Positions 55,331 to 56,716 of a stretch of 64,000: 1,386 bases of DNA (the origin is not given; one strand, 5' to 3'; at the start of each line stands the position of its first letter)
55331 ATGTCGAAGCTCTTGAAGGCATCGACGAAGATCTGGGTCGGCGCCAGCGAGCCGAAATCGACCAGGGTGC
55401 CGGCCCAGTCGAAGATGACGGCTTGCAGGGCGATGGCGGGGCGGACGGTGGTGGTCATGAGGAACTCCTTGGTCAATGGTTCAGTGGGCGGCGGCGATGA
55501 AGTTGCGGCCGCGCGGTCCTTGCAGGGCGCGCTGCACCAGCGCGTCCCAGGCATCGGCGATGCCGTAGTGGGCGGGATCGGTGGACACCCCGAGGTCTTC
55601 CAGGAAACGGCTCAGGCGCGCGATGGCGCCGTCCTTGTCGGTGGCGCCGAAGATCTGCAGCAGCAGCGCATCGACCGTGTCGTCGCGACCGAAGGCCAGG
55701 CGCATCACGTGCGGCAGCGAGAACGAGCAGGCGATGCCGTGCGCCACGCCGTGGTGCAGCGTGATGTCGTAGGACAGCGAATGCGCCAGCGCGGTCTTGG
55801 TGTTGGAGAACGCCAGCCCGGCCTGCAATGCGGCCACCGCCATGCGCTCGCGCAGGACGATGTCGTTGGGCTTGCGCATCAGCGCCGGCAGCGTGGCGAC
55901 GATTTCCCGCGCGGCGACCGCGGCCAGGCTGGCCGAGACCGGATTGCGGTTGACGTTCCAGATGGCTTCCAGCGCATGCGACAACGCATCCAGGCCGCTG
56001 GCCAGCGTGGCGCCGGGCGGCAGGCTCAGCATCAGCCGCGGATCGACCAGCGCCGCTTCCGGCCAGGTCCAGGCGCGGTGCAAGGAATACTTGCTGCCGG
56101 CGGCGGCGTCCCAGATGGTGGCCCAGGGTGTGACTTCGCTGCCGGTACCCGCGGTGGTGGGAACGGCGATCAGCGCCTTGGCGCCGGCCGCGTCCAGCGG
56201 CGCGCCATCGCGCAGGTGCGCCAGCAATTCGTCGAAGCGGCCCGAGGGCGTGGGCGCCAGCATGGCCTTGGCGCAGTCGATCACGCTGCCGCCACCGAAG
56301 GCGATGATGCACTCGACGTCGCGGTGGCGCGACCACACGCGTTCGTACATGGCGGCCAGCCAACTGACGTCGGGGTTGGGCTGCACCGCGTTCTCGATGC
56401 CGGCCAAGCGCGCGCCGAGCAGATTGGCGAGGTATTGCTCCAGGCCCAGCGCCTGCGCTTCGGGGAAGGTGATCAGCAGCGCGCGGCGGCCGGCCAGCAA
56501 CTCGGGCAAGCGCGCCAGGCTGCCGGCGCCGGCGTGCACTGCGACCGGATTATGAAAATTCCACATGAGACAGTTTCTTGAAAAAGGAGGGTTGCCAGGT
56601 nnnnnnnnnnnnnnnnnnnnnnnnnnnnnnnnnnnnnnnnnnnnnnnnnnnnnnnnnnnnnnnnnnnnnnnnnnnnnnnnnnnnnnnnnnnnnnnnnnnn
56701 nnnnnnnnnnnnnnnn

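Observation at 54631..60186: phnDCE, iron ADH and phnX without phnW: candidate 2-hydroxyethylphosphonate catabolic operon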

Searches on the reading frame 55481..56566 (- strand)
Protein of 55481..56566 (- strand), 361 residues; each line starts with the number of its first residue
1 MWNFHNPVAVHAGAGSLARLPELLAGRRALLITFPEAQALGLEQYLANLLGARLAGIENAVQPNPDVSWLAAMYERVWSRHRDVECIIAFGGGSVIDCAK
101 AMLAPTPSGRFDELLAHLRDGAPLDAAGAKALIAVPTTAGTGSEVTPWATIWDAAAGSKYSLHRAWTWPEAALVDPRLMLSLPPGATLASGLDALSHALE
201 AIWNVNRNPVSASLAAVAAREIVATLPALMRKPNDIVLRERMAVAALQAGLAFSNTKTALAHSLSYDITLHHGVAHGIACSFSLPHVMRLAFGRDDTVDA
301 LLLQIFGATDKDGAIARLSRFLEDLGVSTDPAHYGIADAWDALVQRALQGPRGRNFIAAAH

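Call 4: search_protein_families(library=ncbifam, proteins=[window:55481-56566:-], max_evalue=0.00001)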
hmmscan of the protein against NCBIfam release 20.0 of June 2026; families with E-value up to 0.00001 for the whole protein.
window:55481-56566:- (361 aa): 13 families
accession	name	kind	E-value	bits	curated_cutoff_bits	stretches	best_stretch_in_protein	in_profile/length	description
TIGR03405.1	Phn_Fe-ADH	equivalog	6.6e-144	479.1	423.7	1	4-358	1-354/355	iron-containing alcohol dehydrogenase PsrA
NF010378.0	PRK13805.1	equivalog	1.5e-47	162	951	1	4-290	459-756/872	bifunctional acetaldehyde-CoA/alcohol dehydrogenase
NF041833.1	Fe_ADH_ErcA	equivalog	1e-41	143.4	550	1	19-295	23-295/382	alcohol dehydrogenase-like regulatory protein ErcA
NF058672.1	4HyButDHCUPNE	equivalog_domain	1.9e-41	142.5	500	1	10-349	10-354/378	4-hydroxybutyrate dehydrogenase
TIGR02638.1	lactal_redase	equivalog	3e-39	134.9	523.15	1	13-290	13-291/379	lactaldehyde reductase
NF053866.1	CholDhdGbsBBac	equivalog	2.2e-38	131.9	550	1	3-292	11-302/392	choline dehydrogenase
NF011998.0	PRK15454.1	equivalog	1.3e-35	122.9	556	1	80-336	103-357/395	ethanolamine utilization ethanol dehydrogenase EutG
NF007911.0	PRK10624.1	equivalog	3.9e-34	118.2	537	1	28-290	32-290/382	lactaldehyde reductase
NF050025.1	SulfAcetaldRedSarD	equivalog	2.5e-32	112.2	700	1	13-347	14-358/385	sulfoacetaldehyde reductase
NF007363.0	PRK09860.1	equivalog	1.2e-30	106.9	581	1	27-316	32-322/383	L-threonine dehydrogenase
NF011717.0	PRK15138.1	equivalog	4.2e-20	72.2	645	1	2-339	4-351/387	alcohol dehydrogenase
NF041822.1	daptide_DH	equivalog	3.8e-14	52.3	300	1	60-230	35-204/363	daptide-type RiPP biosynthesis dehydogenase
TIGR04266.1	NDMA_methanol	equivalog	6.8e-12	44.9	625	1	80-289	91-301/420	NDMA-dependent methanol dehydrogenase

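Call 5: search_protein_families(library=pfam, proteins=[window:55481-56566:-], max_evalue=0.00001)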
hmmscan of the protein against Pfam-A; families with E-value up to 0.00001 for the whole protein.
window:55481-56566:- (361 aa): 2 families
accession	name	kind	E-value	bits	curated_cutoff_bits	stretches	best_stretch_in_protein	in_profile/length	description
PF00465.25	Fe-ADH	-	7.6e-32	110.7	31.3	1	7-176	1-168/168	Iron-containing alcohol dehydrogenase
PF25137.1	ADH_Fe_C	-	1.1e-27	97.5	27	1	187-349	1-170/194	Fe-containing alcohol dehydrogenase family, C-terminal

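Call 16: find_homologous_proteins(query=window:55481-56566:-, max_evalue=1e-20)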
Query window:55481-56566:- (361 aa): 7433 proteins with E <= 1e-20 among 8000 candidates; the best 120 are listed.
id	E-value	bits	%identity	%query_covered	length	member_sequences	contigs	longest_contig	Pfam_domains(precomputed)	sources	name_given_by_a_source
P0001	2.3e-234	795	100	100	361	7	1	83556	PF25137.1,PF00465.26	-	-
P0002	3.1e-205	699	87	100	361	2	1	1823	PF13685.13,PF25137.1,PF00465.26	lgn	-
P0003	4.4e-203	692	85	100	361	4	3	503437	PF13685.13,PF25137.1,PF00465.26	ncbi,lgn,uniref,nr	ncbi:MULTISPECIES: iron-containing alcohol dehydrogenase PsrA [unclassified Herbaspirillum]|uniref:i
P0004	4.8e-201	685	85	100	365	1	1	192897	PF25137.1,PF00465.26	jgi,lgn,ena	jgi:phosphonate metabolism-associated iron-containing alcohol dehydrogenase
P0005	2.4e-197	673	86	100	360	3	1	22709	PF13685.13,PF25137.1,PF00465.26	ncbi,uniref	ncbi:iron-containing alcohol dehydrogenase PsrA [Herbaspirillum sp.]|uniref:iron-containing alcohol 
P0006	4.1e-196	669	85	100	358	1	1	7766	PF25137.1,PF00465.26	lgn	-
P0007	5.5e-193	659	83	99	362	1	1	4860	PF13685.13,PF25137.1,PF00465.26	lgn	-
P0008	2.6e-192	657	83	100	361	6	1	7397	PF13685.13,PF25137.1,PF00465.26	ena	-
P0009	7.6e-192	655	82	99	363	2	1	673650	PF13685.13,PF25137.1,PF00465.26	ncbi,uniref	ncbi:iron-containing alcohol dehydrogenase [Herbaspirillum lusitanum]|uniref:Iron-containing alcohol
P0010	1.4e-189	648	82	100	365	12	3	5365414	PF13685.13,PF25137.1,PF00465.26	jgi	jgi:phosphonate metabolism-associated iron-containing alcohol dehydrogenase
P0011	3.8e-189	646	81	100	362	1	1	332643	PF13685.13,PF25137.1,PF00465.26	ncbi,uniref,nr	ncbi:iron-containing alcohol dehydrogenase PsrA [Herbaspirillum sp. RV1423]|uniref:iron-containing a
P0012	3.6e-188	643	81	99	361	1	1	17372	PF25137.1,PF00465.26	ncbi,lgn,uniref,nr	ncbi:iron-containing alcohol dehydrogenase PsrA [Herbaspirillum sp. YR522]|uniref:iron-containing al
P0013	7.1e-188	642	80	99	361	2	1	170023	PF13685.13,PF25137.1,PF00465.26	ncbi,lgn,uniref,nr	ncbi:iron-containing alcohol dehydrogenase PsrA [Herbaspirillum sp. alder98]|uniref:iron-containing 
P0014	4.8e-187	639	80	99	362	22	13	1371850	PF13685.13,PF25137.1,PF00465.26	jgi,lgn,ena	-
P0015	1.0e-185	635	81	100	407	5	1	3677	PF13685.13,PF25137.1,PF00465.26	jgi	-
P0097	2.9e-145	502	66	100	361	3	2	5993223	PF13685.13,PF25137.1,PF00465.26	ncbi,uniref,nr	ncbi:iron-containing alcohol dehydrogenase [Pigmentiphaga sp. H8]|uniref:iron-containing alcohol deh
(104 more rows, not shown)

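Call 23: find_related_loci(query=A1, collection=genome_contigs, flank=10000)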
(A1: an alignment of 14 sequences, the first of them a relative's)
Query A1 (361 aa) in genome_contigs; peptide patterns used: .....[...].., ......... (x = any residue, [..] = any of these).
600 stretches matched a pattern (row limit reached: there are more); 599 encode a relative of the query (tblastn E <= 1e-3); the best 80 are kept; 80 distinct loci.
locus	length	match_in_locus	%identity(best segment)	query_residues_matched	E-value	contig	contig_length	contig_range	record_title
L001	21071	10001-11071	57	3-360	6e-123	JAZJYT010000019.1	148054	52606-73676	MAG: Pseudomonadota bacterium isolate ADI_H1L3_4_122_18_3-bin015 ADIH1L34_B015_0_000000000019, whole genome shotgun sequ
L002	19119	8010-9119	57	1-359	6e-120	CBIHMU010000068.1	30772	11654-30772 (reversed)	MAG TPA_asm: uncultured Burkholderiales bacterium isolate SRR17255057_binner13_Refined_21 genome assembly, contig: ERZ27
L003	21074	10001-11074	57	4-360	1e-116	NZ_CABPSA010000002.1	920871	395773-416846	Pandoraea commovens strain LMG 31010, whole genome shotgun sequence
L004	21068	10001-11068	53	4-359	7e-116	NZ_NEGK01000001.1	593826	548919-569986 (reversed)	Acinetobacter sp. ANC 3813 Contig1, whole genome shotgun sequence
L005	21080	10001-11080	64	1-359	6e-139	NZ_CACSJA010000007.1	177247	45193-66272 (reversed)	Pantoea sp. 18069 isolate 18069_Pantoea2_Ancestor_Tube, whole genome shotgun sequence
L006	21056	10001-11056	53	2-357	1e-102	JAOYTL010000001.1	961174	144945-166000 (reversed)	Boseaceae bacterium BT-24-1 BT.24.1_ctg001, whole genome shotgun sequence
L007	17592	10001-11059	49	1-357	9e-94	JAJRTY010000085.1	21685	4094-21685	MAG: Alphaproteobacteria bacterium isolate Dive96_bin10.136 k141_1358014, whole genome shotgun sequence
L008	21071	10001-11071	48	1-361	1e-90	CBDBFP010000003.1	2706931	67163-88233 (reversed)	MAG: Hyphomicrobiales bacterium isolate 34cef785-5a36-4f6a-861f-25d9cff260ce genome assembly, contig: contig_3, whole ge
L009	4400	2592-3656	49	1-358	6e-88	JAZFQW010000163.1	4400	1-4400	MAG: Alphaproteobacteria bacterium isolate MT4bin.16 MT4bin.16_163, whole genome shotgun sequence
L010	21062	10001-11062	48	1-357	4e-91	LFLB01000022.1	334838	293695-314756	MAG: Candidatus Spongiihabitans thiooxidans isolate LS_SOB contig16789, whole genome shotgun sequence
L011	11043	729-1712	35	2-330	1e-50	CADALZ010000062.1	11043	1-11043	MAG: uncultured Bacteroidales bacterium isolate RUG13423 genome assembly, contig: RUG13423_asm_62, whole genome shotgun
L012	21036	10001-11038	33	1-347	7e-46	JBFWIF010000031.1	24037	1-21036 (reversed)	MAG: Acidaminococcaceae bacterium isolate CA_2019_NHSR_1 NODE_4783_length_24037_cov_4.874906_NHSR, whole genome shotgun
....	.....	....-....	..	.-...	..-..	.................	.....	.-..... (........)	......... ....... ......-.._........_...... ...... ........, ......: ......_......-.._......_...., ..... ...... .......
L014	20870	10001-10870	38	2-289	1e-45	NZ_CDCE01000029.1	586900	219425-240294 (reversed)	Aeromonas diversa CDC 2478-85 strain CECT 4254, whole genome shotgun sequence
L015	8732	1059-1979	36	2-307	6e-44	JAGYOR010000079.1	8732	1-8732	MAG: Deltaproteobacteria bacterium isolate M55B173 79, whole genome shotgun sequence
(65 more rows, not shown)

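Call 24: find_encoding_contigs(protein=P0001, flank=10000, max_places=3)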
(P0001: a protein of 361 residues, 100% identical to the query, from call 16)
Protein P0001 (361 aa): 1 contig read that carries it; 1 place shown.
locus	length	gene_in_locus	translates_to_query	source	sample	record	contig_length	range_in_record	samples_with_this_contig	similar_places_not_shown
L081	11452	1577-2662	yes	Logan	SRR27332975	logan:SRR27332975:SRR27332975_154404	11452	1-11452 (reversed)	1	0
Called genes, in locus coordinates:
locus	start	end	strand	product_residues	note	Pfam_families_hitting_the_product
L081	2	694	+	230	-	?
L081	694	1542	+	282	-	PF00528:BPD_transp_1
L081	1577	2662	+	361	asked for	PF00465:Fe-ADH, PF25137:ADH_Fe_C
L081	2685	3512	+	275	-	PF00702:Hydrolase, PF12710:HAD (faint)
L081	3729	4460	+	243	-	PF01925:TauE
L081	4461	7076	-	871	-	-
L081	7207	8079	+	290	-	PF08668:HDOD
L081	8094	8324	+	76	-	-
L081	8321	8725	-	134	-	-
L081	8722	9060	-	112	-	-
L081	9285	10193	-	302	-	PF00126:HTH_1, PF03466:LysR_substrate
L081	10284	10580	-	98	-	PF09723:Zn_ribbon_8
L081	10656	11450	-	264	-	?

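Call 25: find_encoding_contigs(protein=P0003, flank=10000, max_places=3)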
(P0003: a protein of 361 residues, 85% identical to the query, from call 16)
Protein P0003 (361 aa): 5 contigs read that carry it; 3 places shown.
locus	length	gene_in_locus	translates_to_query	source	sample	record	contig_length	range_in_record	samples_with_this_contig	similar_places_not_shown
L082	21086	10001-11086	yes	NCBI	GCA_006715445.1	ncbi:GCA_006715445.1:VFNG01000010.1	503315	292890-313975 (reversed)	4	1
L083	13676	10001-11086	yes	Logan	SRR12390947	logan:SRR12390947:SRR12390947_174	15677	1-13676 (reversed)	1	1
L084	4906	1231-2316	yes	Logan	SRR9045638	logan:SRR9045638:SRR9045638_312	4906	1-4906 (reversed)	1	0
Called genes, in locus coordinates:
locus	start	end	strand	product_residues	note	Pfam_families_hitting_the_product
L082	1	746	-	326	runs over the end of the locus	PF02618:YceG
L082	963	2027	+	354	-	PF01571:GCV_T (weak)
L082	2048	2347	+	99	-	PF16290:DUF4936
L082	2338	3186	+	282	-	PF05742:TANGO2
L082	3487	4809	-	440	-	PF00375:SDF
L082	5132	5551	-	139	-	PF00583:Acetyltransf_1, PF13673:Acetyltransf_10, PF13508:Acetyltransf_7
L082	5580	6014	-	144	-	PF03061:4HBT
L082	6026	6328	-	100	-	PF07876:Dabb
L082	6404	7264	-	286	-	PF00126:HTH_1, PF03466:LysR_substrate, PF12727:PBP_like (faint)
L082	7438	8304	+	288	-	PF12974:Phosphonate-bd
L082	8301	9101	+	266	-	PF00005:ABC_tran, PF13304:AAA_21 (faint)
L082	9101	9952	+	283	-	PF00528:BPD_transp_1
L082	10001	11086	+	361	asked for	PF00465:Fe-ADH, PF13685:Fe-ADH_2 (faint), PF25137:ADH_Fe_C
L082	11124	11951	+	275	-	PF00702:Hydrolase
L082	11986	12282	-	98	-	PF09723:Zn_ribbon_8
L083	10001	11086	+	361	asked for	PF00465:Fe-ADH, PF13685:Fe-ADH_2 (faint), PF25137:ADH_Fe_C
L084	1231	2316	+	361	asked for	PF00465:Fe-ADH, PF13685:Fe-ADH_2 (faint), PF25137:ADH_Fe_C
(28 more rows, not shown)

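Call 30: search_protein_families(library=ncbifam, proteins=[L001:11086-12531:+, L001:12607-14187:+, L001:16036-17784:+, L003:11285-12640:+, L002:9146-10696:+, L004:11188-12489:+, L006:13720-14973:+, L006:14547-16427:+, L003:14336-15607:+, L002:6750-8010:+], max_evalue=1e-20)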
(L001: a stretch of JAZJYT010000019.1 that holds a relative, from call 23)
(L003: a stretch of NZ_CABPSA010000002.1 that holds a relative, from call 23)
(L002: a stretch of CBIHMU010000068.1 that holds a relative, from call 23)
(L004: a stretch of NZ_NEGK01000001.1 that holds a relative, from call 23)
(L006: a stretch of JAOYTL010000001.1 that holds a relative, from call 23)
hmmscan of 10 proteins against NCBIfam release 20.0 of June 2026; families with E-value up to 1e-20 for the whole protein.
L001:11086-12531:+ (481 aa): 38 families (the best 25 are shown)
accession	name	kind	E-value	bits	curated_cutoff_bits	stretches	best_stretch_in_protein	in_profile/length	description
TIGR03250.1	PhnAcAld_DH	equivalog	8.7e-268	888.5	635.65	1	11-481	2-472/472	phosphonoacetaldehyde dehydrogenase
NF040648.1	lactal_redase_Meth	equivalog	4.6e-129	431.4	650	1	17-478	3-461/463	lactaldehyde dehydrogenase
NF047626.1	SulfactDhSafD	equivalog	1.8e-113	380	700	1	28-477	3-452/454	sulfoacetaldehyde dehydrogenase SafD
TIGR01780.1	SSADH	subfamily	3.8e-97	326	646.35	1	30-475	1-448/448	succinate-semialdehyde dehydrogenase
TIGR01804.1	BADH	equivalog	1.6e-96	323.7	668.6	1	23-475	10-467/467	betaine-aldehyde dehydrogenase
NF006916.0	PRK09407.1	equivalog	3.5e-95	319.6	521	1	20-477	28-490/526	succinic semialdehyde dehydrogenase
NF009725.0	PRK13252.1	equivalog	8.7e-91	304.8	593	1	17-477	11-477/488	betaine-aldehyde dehydrogenase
NF040869.1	G3PDH_Arch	equivalog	2.5e-89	300.3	780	1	17-477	24-489/502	NADP-dependent glyceraldehyde-3-phosphate dehydrogenase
NF007497.0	PRK10090.1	equivalog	3.6e-84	283.3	500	1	22-437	18-437/480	aldehyde dehydrogenase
NF042993.1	AlphKGSA_gudD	equivalog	2.3e-83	280.6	770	1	24-478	17-479/481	alpha-ketoglutaric semialdehyde dehydrogenase GucD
NF006915.0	PRK09406.1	equivalog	6.1e-83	279.2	730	1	28-477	3-454/457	NADP-dependent succinic semialdehyde dehydrogenase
NF010000.0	PRK13473.1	subfamily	1.1e-82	278.2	615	1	17-473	7-466/475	aminobutyraldehyde dehydrogenase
NF008415.0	PRK11241.1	equivalog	3e-81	273.5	828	1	23-476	23-477/482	NADP-dependent succinate-semialdehyde dehydrogenase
TIGR02299.1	HpaE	equivalog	1.2e-80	271.5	638.35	1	17-479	5-476/488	5-carboxymethyl-2-hydroxymuconate semialdehyde dehydrogenase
NF052305.1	DioxValDhHalo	equivalog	4.4e-80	269.9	750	1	22-476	16-478/483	2,5-dioxovalerate dehydrogenase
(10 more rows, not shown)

L001:12607-14187:+ (526 aa): 3 families
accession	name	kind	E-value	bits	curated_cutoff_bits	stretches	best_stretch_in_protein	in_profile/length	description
NF045468.1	Opp5A_nikA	equivalog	2.7e-33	115.2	600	1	85-400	46-367/488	nickel ABC transporter substrate-binding protein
NF045467.1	Opp4A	equivalog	2.6e-22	78.8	650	0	82-140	65-122/556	oligopeptide ABC transporter substrate-binding protein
NF011942.0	PRK15413.1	equivalog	7e-22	77.8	594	1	81-413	56-394/512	glutathione ABC transporter substrate-binding protein GsiB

L001:16036-17784:+ (582 aa): 175 families (the best 25 are shown)
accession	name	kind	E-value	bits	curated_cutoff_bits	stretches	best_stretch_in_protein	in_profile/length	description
NF008453.0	PRK11308.1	subfamily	2.1e-142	474.3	408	2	307-569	7-266/334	dipeptide ABC transporter ATP-binding protein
NF011713.0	PRK15134.1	equivalog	3.3e-137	458.3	834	1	34-566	4-527/529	microcin C ABC transporter ATP-binding protein YejF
NF007613.0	PRK10261.1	equivalog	9.3e-127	424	1077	1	35-569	12-568/623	glutathione ABC transporter ATP-binding protein GsiA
NF007010.1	PRK09473.1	subfamily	1.2e-124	415.2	575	2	35-314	1-275/318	oligopeptide ABC transporter ATP-binding protein OppD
NF043071.1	DppF_dipep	equivalog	3.4e-124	414.6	660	2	307-569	8-267/331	dipeptide ABC transporter ATP-binding subunit DppF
NF011659.0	PRK15079.1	equivalog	2.9e-122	407.5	540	2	326-569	26-269/334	murein tripeptide/oligopeptide ABC transporter ATP binding protein OppF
NF047576.1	opine_ATP_CntF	equivalog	1.1e-121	405.1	385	2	35-290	2-253/264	staphylopine uptake ABC transporter ATP-binding protein CntF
TIGR02769.1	nickel_nikE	equivalog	1.7e-121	404.7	332.55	2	335-566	21-251/265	nickel import ATP-binding protein NikE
TIGR02770.1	nickel_nikD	equivalog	7.6e-121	401.7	318.7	2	56-289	2-228/230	nickel import ATP-binding protein NikD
NF047578.1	opine_ATP_CntD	equivalog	6.8e-120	399.3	380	2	35-291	2-254/266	staphylopine uptake ABC transporter ATP-binding protein CntD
NF007739.0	PRK10419.1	subfamily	7.9e-118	392.8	354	2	336-564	23-250/268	nickel ABC transporter ATP-binding protein NikE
NF008246.0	PRK11022.1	equivalog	6.8e-115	383.6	541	2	35-295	3-262/326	dipeptide ABC transporter ATP-binding protein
NF043079.1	MMSYN1_0167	equivalog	9.4e-108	361.4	740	2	117-293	301-477/561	oligopeptide ABC transporter ATP-binding protein OppD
NF043078.1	MMSYN1_0168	equivalog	1.6e-101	340.9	800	2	447-568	476-597/649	oligopeptide ABC transporter ATP-binding protein OppF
NF011692.0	PRK15112.1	equivalog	1.6e-101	339.4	452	2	326-566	18-252/269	putrescine export ABC transporter ATP-binding protein SapF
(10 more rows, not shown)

L003:11285-12640:+ (451 aa): 7 families
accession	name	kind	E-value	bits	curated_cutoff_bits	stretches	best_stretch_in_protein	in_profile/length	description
TIGR00883.1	2A0106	subfamily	9.2e-119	397.1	443.45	1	46-433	1-392/400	metabolite/H+ symporter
NF007414.0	PRK09952.1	equivalog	5.1e-104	348.5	538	1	19-449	3-434/438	shikimate transporter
NF007927.0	PRK10642.1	equivalog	9.6e-74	248.9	544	1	30-450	18-441/500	glycine betaine/L-proline transporter ProP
NF011656.1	PRK15075.1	subfamily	1.5e-62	211.9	445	1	41-427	10-392/419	tricarballylate/proton symporter TcuC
NF007710.0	PRK10406.1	subfamily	1.1e-51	176.4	550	1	32-435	17-413/432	MFS family transporter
TIGR00891.1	2A0112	subfamily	6.2e-27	94.7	552.9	1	41-257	15-210/405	sialate:H+ symport family MFS transporter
NF003024.0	PRK03893.1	subfamily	3.6e-21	75.6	604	0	39-251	22-211/497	sialate:H+ symport family MFS transporter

L002:9146-10696:+ (516 aa): 38 families (the best 25 are shown)
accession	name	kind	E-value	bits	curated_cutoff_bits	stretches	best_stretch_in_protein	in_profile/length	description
TIGR03250.1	PhnAcAld_DH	equivalog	5.4e-254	843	635.65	1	47-516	3-472/472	phosphonoacetaldehyde dehydrogenase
NF040648.1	lactal_redase_Meth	equivalog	5.5e-127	424.6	650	1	60-512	11-460/463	lactaldehyde dehydrogenase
NF047626.1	SulfactDhSafD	equivalog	1.3e-116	390.3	700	1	64-512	4-452/454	sulfoacetaldehyde dehydrogenase SafD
TIGR01780.1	SSADH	subfamily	3.1e-97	326.3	646.35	1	65-510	1-448/448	succinate-semialdehyde dehydrogenase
NF006916.0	PRK09407.1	equivalog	9.9e-97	324.7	521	1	60-512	33-490/526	succinic semialdehyde dehydrogenase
TIGR01804.1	BADH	equivalog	4.3e-94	315.6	668.6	1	60-508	12-465/467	betaine-aldehyde dehydrogenase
NF009725.0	PRK13252.1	equivalog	1e-88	297.9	593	1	59-512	20-477/488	betaine-aldehyde dehydrogenase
NF040869.1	G3PDH_Arch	equivalog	1.1e-87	294.9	780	1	57-511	29-488/502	NADP-dependent glyceraldehyde-3-phosphate dehydrogenase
NF006915.0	PRK09406.1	equivalog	3.5e-84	283.3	730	1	68-512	8-454/457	NADP-dependent succinic semialdehyde dehydrogenase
NF007497.0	PRK10090.1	equivalog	2.8e-83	280.3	500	1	59-498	20-462/480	aldehyde dehydrogenase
NF010000.0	PRK13473.1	subfamily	9.3e-83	278.4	615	1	59-496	15-455/475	aminobutyraldehyde dehydrogenase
NF042993.1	AlphKGSA_gudD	equivalog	5.6e-81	272.7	770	1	72-512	31-478/481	alpha-ketoglutaric semialdehyde dehydrogenase GucD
NF008415.0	PRK11241.1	equivalog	7.6e-81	272.2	828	1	62-510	27-476/482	NADP-dependent succinate-semialdehyde dehydrogenase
TIGR02299.1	HpaE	equivalog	3.5e-80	269.9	638.35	1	62-514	17-476/488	5-carboxymethyl-2-hydroxymuconate semialdehyde dehydrogenase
NF052305.1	DioxValDhHalo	equivalog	3e-75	253.9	750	1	59-512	18-479/483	2,5-dioxovalerate dehydrogenase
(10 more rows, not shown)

L004:11188-12489:+ (433 aa): 7 families
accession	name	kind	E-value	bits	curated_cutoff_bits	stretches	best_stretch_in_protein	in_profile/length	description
TIGR00881.1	2A0104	subfamily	2.2e-64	217.8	407.75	1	31-408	2-374/379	phosphoglycerate transporter protein PgtP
TIGR00712.1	glpT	equivalog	1.4e-40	139.8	632.55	1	13-423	18-426/440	glycerol-3-phosphate transporter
NF008433.0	PRK11273.1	equivalog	3.3e-40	138.6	748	1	8-427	13-430/452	glycerol-3-phosphate transporter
NF008661.1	PRK11663.1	subfamily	1e-39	136.8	564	1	18-427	24-426/439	MFS transporter family glucose-6-phosphate receptor UhpC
TIGR00893.1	2A0114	subfamily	6e-37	127.5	395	1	32-430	2-397/399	D-galactonate transporter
NF047787.1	PhglyTportPgtP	equivalog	6.9e-32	110.8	750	1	17-423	22-429/451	phosphoglycerate transporter PgtP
NF007107.1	PRK09556.1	equivalog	2.2e-24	86.3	497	1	27-415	33-422/469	hexose-6-phosphate:phosphate antiporter UhpT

L006:13720-14973:+ (417 aa): 1 family
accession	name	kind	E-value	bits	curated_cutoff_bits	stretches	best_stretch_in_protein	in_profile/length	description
TIGR02335.1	hydr_PhnA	equivalog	1.6e-162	541.2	407.55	1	13-416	3-407/408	phosphonoacetate hydrolase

L006:14547-16427:+ (626 aa): 38 families (the best 25 are shown)
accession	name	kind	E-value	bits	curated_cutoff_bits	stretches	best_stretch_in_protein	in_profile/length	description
TIGR03250.1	PhnAcAld_DH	equivalog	5.7e-239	793.5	635.65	1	152-624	1-472/472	phosphonoacetaldehyde dehydrogenase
NF040648.1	lactal_redase_Meth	equivalog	1.1e-128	430.2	650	1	157-619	1-459/463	lactaldehyde dehydrogenase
NF047626.1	SulfactDhSafD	equivalog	1.2e-112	377.3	700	1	171-619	4-451/454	sulfoacetaldehyde dehydrogenase SafD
TIGR01780.1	SSADH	subfamily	7.6e-94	315.1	646.35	1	172-618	1-448/448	succinate-semialdehyde dehydrogenase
TIGR01804.1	BADH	equivalog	1.2e-93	314.1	668.6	1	166-618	11-467/467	betaine-aldehyde dehydrogenase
NF006916.0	PRK09407.1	equivalog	3.1e-91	306.6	521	1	159-619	24-489/526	succinic semialdehyde dehydrogenase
NF009725.0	PRK13252.1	equivalog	2.1e-88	296.9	593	1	159-619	11-476/488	betaine-aldehyde dehydrogenase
NF040869.1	G3PDH_Arch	equivalog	5e-86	289.4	780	1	158-619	23-488/502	NADP-dependent glyceraldehyde-3-phosphate dehydrogenase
NF042993.1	AlphKGSA_gudD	equivalog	1.5e-85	287.8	770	1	165-619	16-477/481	alpha-ketoglutaric semialdehyde dehydrogenase GucD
NF010000.0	PRK13473.1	subfamily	2.5e-85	286.9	615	1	156-618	4-468/475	aminobutyraldehyde dehydrogenase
NF052305.1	DioxValDhHalo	equivalog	2.5e-82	277.3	750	1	165-619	17-478/483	2,5-dioxovalerate dehydrogenase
NF008415.0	PRK11241.1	equivalog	2.7e-82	277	828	1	166-618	24-476/482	NADP-dependent succinate-semialdehyde dehydrogenase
TIGR01237.1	D1pyr5carbox2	equivalog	1.4e-81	274.9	659.65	1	157-620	35-507/511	L-glutamate gamma-semialdehyde dehydrogenase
TIGR02299.1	HpaE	equivalog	1.9e-81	274.1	638.35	1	159-622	5-476/488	5-carboxymethyl-2-hydroxymuconate semialdehyde dehydrogenase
NF006915.0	PRK09406.1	equivalog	2e-81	274.2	730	1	177-619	10-453/457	NADP-dependent succinic semialdehyde dehydrogenase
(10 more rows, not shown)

L003:14336-15607:+ (423 aa): 0 families

L002:6750-8010:+ (420 aa): 0 families
